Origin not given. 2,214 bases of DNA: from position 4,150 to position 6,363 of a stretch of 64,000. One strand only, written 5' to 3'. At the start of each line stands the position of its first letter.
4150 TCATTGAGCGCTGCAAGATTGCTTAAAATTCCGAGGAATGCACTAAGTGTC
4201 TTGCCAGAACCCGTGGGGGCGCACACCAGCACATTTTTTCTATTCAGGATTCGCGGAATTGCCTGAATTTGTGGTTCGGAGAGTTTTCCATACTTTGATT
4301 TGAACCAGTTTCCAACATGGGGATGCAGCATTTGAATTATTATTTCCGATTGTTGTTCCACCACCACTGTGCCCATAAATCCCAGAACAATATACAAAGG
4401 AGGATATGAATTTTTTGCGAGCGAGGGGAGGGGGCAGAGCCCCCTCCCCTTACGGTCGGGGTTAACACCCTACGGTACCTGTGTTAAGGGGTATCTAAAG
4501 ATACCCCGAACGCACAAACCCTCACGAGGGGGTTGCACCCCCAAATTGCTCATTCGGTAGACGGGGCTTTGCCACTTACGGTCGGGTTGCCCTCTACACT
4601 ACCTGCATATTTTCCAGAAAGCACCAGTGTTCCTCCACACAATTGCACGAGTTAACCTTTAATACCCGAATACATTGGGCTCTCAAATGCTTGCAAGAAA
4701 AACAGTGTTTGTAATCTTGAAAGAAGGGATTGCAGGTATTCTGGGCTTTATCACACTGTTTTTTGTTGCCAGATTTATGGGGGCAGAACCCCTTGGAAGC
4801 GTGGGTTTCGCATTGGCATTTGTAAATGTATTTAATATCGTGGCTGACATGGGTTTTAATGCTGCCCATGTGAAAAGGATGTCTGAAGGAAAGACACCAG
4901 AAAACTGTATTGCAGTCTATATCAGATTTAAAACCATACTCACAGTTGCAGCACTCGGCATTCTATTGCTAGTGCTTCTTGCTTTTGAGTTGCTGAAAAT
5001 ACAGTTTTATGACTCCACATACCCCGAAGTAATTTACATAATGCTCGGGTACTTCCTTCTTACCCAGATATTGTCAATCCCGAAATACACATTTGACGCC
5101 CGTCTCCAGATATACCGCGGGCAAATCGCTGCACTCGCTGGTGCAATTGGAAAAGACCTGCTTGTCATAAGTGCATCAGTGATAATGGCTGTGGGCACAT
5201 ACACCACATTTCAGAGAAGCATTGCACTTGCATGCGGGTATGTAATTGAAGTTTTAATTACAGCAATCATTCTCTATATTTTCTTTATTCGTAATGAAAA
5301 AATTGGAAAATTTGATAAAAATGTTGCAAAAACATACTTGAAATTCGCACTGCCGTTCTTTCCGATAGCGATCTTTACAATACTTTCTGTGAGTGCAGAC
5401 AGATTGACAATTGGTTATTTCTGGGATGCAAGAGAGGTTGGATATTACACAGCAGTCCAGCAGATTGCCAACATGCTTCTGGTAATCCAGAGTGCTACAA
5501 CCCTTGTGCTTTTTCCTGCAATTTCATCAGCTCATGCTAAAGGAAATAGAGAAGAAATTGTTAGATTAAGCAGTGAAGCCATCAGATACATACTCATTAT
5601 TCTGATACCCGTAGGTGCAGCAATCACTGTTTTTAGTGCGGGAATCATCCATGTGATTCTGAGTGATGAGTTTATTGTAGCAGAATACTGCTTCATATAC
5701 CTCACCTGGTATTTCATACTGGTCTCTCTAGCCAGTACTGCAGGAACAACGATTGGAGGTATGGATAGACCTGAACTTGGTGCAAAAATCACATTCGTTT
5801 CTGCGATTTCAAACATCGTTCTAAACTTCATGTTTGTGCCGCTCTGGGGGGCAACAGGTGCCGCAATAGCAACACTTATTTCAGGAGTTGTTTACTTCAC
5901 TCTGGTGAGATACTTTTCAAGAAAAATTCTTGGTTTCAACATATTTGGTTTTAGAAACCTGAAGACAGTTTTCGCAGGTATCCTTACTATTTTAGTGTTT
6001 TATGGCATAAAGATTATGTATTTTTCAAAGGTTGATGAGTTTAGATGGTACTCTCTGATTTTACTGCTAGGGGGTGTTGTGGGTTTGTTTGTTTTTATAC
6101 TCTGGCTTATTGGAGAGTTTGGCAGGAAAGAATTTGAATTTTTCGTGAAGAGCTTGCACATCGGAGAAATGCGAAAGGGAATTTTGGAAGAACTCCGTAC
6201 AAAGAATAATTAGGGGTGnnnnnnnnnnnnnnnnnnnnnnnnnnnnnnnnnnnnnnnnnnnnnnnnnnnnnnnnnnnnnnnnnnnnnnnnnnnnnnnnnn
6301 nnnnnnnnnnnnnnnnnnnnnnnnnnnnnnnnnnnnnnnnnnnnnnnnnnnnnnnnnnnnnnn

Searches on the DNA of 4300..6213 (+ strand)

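Call 5: search_rna_families(source=window, start=4300, end=4750, threshold=evalue, max_evalue=10, show_alignments=5)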
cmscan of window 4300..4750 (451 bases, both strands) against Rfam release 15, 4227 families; matches with E-value up to 10: 9.
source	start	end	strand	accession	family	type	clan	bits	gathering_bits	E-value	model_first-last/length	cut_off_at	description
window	4418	4458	-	RF03527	mir-3072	Gene; miRNA;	-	22.1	86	0.32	1-83/83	no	mir-3072 microRNA precursor family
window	4411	4513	-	RF02945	Corio-PBP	Gene; sRNA;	-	19.3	63.5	0.45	1-74/74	no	Corio-PBP RNA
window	4418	4547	-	RF02354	BjrC80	Gene; sRNA;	-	18.9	80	0.18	1-162/162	no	Bradyrhizobiaceae sRNA BjrC80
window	4420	4454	+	RF01918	mir-1249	Gene; miRNA;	-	16.7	83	0.93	1-75/75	no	mir-1249 microRNA precursor family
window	4426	4447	+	RF02945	Corio-PBP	Gene; sRNA;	-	16.4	63.5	2.5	34-55/74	no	Corio-PBP RNA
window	4423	4448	-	RF03493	mir-1281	Gene; miRNA;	-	15.3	70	9.9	11-47/54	no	mir-1281 microRNA precursor family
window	4468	4532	-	RF00709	mir-455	Gene; miRNA;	-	13.7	70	3.6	1-84/84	no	mir-455 microRNA precursor family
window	4411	4463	+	RF02226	sX7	Gene; sRNA;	-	13.6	55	4.6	1-95/95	no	Xanthomonas sRNA sX7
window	4440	4460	+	RF02224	sX5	Gene; sRNA;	-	12.8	50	6.1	15-37/49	no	Xanthomonadaceae sRNA sX5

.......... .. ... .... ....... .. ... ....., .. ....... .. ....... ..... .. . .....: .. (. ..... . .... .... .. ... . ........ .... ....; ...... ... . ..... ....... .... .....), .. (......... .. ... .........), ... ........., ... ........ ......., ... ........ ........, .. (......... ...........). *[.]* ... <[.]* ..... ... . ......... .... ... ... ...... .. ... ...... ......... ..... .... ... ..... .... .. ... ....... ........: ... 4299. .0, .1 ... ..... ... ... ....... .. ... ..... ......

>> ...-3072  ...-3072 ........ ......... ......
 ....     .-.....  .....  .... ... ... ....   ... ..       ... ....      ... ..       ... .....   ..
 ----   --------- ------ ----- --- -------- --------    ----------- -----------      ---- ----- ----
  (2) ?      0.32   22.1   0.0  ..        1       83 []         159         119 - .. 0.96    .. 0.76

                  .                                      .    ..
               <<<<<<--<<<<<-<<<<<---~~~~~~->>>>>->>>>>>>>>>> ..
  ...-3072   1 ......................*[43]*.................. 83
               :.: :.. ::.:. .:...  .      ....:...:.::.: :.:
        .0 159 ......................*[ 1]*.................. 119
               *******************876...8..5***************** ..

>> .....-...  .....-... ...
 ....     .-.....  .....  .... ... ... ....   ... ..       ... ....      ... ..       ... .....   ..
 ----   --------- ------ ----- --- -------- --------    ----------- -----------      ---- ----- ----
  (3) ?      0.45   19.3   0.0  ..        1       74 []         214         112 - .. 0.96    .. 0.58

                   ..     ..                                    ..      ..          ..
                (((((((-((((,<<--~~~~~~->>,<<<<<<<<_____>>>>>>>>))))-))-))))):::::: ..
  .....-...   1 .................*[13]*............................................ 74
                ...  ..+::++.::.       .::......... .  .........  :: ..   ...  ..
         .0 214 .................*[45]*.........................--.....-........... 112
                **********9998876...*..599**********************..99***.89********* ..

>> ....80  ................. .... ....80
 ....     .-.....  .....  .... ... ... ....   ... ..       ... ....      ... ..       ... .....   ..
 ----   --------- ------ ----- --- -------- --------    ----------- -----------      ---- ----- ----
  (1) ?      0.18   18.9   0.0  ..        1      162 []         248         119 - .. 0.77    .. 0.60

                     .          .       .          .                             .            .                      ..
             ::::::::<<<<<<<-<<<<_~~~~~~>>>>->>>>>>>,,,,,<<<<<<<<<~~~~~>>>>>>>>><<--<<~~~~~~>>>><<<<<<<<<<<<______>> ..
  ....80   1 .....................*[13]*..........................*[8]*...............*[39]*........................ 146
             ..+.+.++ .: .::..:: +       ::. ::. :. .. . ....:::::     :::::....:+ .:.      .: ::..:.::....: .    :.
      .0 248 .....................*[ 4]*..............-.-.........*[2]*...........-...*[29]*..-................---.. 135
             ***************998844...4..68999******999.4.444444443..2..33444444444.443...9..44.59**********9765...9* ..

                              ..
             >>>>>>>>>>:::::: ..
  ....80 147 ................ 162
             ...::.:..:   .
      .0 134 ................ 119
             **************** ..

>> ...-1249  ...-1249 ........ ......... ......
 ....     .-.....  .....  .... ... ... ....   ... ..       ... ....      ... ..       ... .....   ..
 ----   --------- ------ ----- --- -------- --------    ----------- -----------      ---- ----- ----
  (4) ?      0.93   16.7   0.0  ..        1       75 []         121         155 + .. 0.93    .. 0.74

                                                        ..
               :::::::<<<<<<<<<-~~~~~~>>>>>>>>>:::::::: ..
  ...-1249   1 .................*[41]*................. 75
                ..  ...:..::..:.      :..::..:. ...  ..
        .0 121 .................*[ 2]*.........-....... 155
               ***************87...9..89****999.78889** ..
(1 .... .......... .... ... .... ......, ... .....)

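Call 59: search_dna_similar(query=window:4400-4640:+, collection=plasmids, mode=distant, max_evalue=0.1, max_rows=10)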
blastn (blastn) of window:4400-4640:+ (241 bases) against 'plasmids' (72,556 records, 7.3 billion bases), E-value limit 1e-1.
No match.

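Call 60: search_dna_similar(query=window:4400-4640:+, collection=phages, mode=distant, max_evalue=0.1, max_rows=10)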
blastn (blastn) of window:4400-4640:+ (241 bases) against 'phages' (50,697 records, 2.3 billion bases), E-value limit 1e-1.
No match.

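Call 75: search_rna_families(source=L009, start=5650, end=6050, threshold=evalue, max_evalue=5)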
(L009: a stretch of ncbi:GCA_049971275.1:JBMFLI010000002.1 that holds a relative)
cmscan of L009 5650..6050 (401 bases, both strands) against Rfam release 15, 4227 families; matches with E-value up to 5: 7.
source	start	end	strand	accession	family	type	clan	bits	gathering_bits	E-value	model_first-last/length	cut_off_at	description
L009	5751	5779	-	RF03558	mir-629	Gene; miRNA;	-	23.2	72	0.18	1-83/83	no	mir-629 microRNA precursor family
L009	5746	5786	-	RF03527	mir-3072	Gene; miRNA;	-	22.1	86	0.29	1-83/83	no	mir-3072 microRNA precursor family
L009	5739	5840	-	RF02945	Corio-PBP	Gene; sRNA;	-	19.4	63.5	0.38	1-74/74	no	Corio-PBP RNA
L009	5748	5782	+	RF01918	mir-1249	Gene; miRNA;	-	16.7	83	0.83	1-75/75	no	mir-1249 microRNA precursor family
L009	5746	5873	-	RF02354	BjrC80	Gene; sRNA;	-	16.6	80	0.52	1-162/162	no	Bradyrhizobiaceae sRNA BjrC80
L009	5754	5775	+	RF02945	Corio-PBP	Gene; sRNA;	-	16.4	63.5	2.2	34-55/74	no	Corio-PBP RNA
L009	5732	5780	-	RF01257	snR31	Gene; snRNA; snoRNA; HACA-box;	CL00026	13.2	45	3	147-195/223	no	Small nucleolar RNA snR31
